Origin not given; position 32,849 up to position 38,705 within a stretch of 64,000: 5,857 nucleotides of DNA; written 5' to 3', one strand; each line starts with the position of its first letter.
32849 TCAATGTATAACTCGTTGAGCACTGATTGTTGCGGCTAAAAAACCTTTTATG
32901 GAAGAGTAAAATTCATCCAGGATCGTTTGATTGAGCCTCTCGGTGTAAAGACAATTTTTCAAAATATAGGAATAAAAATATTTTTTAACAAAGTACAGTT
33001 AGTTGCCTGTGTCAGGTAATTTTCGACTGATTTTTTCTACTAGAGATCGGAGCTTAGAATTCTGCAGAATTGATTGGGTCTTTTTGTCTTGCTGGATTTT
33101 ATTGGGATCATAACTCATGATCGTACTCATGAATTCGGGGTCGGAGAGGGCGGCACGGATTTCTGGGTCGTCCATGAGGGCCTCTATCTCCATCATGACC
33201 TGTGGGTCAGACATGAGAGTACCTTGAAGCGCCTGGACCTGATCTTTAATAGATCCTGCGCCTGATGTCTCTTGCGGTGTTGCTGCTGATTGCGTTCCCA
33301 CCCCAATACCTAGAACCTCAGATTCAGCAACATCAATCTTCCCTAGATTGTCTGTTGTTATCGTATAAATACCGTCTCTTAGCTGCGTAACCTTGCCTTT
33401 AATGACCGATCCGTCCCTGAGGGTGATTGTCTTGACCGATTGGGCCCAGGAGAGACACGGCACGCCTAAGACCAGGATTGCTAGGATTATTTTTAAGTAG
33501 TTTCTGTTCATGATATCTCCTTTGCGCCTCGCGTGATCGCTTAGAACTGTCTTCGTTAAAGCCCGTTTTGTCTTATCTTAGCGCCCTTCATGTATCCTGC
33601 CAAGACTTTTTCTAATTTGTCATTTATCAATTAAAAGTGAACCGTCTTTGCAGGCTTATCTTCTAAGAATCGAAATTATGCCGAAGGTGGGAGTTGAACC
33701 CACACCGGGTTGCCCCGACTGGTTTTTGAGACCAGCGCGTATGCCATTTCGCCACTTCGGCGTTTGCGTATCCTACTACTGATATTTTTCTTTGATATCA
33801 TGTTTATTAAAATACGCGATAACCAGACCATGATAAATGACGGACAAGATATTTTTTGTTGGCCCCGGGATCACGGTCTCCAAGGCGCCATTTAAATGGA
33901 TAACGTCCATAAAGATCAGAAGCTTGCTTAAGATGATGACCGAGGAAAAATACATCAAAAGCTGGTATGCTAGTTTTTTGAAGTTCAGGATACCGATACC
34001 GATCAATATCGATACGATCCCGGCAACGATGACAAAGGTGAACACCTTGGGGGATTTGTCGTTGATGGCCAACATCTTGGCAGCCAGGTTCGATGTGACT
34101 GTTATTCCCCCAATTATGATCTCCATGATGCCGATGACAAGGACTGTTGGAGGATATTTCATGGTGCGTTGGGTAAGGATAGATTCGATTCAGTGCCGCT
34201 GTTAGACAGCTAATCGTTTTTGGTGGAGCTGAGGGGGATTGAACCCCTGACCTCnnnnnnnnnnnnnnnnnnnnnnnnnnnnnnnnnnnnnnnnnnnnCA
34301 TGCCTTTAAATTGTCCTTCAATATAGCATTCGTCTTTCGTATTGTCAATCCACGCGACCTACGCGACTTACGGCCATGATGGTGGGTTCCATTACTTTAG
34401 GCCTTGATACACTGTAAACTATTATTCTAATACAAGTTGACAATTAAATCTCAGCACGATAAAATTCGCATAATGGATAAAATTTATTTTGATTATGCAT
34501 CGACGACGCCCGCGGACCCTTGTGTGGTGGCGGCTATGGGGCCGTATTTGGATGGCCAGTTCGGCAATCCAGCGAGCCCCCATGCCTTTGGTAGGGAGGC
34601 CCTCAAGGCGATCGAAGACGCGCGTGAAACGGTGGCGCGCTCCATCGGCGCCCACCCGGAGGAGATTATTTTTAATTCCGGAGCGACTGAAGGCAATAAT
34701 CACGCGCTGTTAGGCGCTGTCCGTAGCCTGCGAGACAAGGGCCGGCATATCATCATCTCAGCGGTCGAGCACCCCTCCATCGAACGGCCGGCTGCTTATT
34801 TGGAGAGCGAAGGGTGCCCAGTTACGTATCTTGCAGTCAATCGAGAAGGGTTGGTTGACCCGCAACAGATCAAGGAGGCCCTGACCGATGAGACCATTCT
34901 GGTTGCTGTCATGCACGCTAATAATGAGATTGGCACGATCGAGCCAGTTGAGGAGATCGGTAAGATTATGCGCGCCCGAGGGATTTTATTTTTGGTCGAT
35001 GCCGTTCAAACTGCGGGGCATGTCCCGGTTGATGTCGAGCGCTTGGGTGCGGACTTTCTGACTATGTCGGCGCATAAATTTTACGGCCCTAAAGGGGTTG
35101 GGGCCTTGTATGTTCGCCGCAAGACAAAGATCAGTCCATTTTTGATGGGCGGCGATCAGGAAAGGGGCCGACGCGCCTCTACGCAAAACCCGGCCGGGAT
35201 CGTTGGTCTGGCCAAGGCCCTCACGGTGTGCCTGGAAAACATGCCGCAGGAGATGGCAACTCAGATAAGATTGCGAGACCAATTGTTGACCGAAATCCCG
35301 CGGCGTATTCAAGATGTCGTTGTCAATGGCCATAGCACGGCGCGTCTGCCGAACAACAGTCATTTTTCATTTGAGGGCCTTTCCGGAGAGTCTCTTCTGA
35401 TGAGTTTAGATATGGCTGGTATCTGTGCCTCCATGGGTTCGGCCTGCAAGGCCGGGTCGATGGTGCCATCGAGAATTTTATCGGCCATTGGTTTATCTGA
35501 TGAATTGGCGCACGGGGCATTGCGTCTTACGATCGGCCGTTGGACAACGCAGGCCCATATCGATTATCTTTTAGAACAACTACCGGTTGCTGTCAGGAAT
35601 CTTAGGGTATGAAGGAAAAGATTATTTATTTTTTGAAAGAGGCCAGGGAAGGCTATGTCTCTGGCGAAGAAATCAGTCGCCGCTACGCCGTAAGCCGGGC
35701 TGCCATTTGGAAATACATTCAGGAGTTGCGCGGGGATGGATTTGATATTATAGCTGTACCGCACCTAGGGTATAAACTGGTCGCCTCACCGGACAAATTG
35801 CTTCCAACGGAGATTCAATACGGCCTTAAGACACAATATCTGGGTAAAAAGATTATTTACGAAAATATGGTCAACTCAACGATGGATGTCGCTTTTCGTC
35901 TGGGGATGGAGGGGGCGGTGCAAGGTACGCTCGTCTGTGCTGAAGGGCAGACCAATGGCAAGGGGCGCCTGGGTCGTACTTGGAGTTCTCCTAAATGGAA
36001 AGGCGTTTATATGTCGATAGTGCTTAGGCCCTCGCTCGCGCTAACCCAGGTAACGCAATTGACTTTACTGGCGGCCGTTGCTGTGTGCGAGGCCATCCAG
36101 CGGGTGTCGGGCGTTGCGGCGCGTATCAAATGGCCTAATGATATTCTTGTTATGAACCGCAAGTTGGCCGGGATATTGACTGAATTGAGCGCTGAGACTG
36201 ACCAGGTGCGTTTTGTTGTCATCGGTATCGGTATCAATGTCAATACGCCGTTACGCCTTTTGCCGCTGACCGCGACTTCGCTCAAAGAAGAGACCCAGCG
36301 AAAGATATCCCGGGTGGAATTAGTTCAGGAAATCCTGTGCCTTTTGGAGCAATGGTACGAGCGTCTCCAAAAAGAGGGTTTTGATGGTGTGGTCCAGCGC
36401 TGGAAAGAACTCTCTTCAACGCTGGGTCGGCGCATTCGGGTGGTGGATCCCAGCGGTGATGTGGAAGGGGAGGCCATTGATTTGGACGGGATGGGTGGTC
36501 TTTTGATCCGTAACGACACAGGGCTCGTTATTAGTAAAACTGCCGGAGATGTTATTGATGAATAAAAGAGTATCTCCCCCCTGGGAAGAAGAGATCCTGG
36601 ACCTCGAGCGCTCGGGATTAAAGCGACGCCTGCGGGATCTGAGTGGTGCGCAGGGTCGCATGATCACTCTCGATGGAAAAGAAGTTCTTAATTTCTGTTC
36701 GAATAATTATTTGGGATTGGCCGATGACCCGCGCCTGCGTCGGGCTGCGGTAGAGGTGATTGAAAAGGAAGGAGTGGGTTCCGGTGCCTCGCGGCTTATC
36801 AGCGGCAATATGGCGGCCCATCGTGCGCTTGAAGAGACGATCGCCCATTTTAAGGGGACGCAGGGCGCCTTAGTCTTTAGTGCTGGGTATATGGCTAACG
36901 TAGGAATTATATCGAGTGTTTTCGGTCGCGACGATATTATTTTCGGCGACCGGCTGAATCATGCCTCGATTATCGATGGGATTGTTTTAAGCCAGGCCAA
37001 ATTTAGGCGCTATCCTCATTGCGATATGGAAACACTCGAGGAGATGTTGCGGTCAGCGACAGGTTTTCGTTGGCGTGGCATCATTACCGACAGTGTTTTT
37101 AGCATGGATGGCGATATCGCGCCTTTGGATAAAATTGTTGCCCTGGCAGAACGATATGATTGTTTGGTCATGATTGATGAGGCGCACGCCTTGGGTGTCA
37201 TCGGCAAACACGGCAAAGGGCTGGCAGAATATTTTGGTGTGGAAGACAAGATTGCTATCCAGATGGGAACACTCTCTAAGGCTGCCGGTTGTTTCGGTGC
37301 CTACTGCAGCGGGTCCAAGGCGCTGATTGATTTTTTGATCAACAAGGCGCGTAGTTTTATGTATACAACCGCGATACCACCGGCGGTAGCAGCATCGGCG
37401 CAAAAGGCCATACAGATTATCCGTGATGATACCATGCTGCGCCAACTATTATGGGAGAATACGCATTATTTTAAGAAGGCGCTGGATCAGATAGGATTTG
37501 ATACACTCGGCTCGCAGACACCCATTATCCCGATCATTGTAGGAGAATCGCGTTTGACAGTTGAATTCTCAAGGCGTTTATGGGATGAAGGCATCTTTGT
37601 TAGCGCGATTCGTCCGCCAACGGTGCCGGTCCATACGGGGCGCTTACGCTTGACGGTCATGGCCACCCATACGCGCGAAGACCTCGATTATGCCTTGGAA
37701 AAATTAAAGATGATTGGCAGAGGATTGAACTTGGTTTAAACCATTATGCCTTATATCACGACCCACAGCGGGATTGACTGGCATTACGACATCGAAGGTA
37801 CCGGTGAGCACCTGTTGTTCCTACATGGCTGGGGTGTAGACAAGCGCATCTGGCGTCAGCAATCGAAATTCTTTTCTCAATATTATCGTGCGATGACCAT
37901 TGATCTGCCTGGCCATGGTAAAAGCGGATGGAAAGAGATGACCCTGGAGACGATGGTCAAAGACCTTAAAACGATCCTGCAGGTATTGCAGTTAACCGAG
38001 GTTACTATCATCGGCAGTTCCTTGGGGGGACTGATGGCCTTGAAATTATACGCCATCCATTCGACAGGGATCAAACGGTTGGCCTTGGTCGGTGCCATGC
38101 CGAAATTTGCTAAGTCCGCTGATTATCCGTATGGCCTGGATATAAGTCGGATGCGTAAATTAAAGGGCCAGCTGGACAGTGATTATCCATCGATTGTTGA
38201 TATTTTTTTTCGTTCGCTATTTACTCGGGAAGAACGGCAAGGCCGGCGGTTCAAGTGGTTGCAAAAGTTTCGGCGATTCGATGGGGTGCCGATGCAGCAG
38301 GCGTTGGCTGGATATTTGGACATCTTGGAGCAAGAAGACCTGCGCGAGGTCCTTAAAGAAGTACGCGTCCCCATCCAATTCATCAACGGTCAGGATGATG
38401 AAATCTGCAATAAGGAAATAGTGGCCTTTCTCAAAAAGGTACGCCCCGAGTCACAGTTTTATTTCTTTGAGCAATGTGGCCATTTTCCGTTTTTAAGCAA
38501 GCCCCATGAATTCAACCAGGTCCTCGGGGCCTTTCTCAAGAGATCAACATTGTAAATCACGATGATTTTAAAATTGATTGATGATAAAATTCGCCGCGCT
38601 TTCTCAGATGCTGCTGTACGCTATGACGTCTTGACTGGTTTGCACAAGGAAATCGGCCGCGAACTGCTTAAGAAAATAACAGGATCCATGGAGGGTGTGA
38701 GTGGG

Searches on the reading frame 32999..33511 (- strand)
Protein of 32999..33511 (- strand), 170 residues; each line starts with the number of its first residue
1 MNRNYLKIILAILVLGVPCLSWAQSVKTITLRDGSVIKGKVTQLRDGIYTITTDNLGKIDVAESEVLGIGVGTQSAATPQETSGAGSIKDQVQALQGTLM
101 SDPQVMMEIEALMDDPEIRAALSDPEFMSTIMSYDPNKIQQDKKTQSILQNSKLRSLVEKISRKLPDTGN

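Call 32: search_protein_families(library=pfam, proteins=[window:32999-33511:-], max_evalue=0.00001)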
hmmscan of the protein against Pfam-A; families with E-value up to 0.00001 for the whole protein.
window:32999-33511:- (170 aa): 1 family
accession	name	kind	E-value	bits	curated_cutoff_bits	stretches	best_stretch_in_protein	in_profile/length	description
PF17830.6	STI1-HOP_DP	-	7.8e-07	29.3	29.1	0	111-140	7-38/55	STI1/HOP, DP domain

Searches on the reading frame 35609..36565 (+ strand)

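Call 32: search_protein_families(library=pfam, proteins=[window:35609-36565:+], max_evalue=0.00001)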
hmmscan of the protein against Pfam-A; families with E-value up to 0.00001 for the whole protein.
window:35609-36565:+ (318 aa): 4 families
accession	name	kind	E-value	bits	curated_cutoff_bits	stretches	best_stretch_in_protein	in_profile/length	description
PF03099.24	BPL_LplA_LipB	-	2.5e-20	73.2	21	1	87-210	4-133/133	Biotin/lipoate A/B protein ligase family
PF08279.18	HTH_11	-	8.8e-16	58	25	1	3-56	3-55/55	HTH domain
PF16917.10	BPL_LplA_LipB_2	-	2.3e-10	40.8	27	1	133-266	42-182/183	Biotin/lipoate A/B protein ligase family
PF02237.23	BPL_C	-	1.5e-06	28.4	21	1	271-315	1-45/48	Biotin protein ligase C terminal domain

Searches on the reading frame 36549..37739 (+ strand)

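Call 32: search_protein_families(library=pfam, proteins=[window:36549-37739:+], max_evalue=0.00001)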
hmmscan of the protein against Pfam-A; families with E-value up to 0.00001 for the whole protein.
window:36549-37739:+ (396 aa): 1 family
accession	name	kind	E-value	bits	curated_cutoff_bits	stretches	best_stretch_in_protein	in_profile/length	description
PF00155.27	Aminotran_1_2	-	5.3e-68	230.3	19.7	1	45-386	2-361/361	Aminotransferase class I and II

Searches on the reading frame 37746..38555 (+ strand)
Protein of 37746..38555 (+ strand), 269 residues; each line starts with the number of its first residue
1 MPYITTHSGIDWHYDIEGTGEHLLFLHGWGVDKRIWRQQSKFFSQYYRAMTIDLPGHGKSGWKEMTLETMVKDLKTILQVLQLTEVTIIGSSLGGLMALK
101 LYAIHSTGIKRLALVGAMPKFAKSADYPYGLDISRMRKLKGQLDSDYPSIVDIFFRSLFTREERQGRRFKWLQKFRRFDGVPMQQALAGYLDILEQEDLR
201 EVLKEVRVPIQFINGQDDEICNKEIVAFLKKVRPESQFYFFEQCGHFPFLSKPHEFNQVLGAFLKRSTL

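Call 32: search_protein_families(library=pfam, proteins=[window:37746-38555:+], max_evalue=0.00001)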
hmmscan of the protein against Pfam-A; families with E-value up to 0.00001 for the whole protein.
window:37746-38555:+ (269 aa): 4 families
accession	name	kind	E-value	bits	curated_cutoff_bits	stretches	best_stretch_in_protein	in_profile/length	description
PF00561.26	Abhydrolase_1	-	5.8e-25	88.8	25.8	1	22-253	2-245/245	alpha/beta hydrolase fold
PF12697.13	Abhydrolase_6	-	1.9e-19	71.6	26.3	1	23-258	1-216/217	Alpha/beta hydrolase family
PF12146.15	Hydrolase_4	-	4.4e-13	49.5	27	1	40-246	25-232/239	Serine aminopeptidase, S33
PF03096.20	Ndr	-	1.8e-07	30.6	23.3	1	62-265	77-277/283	Ndr family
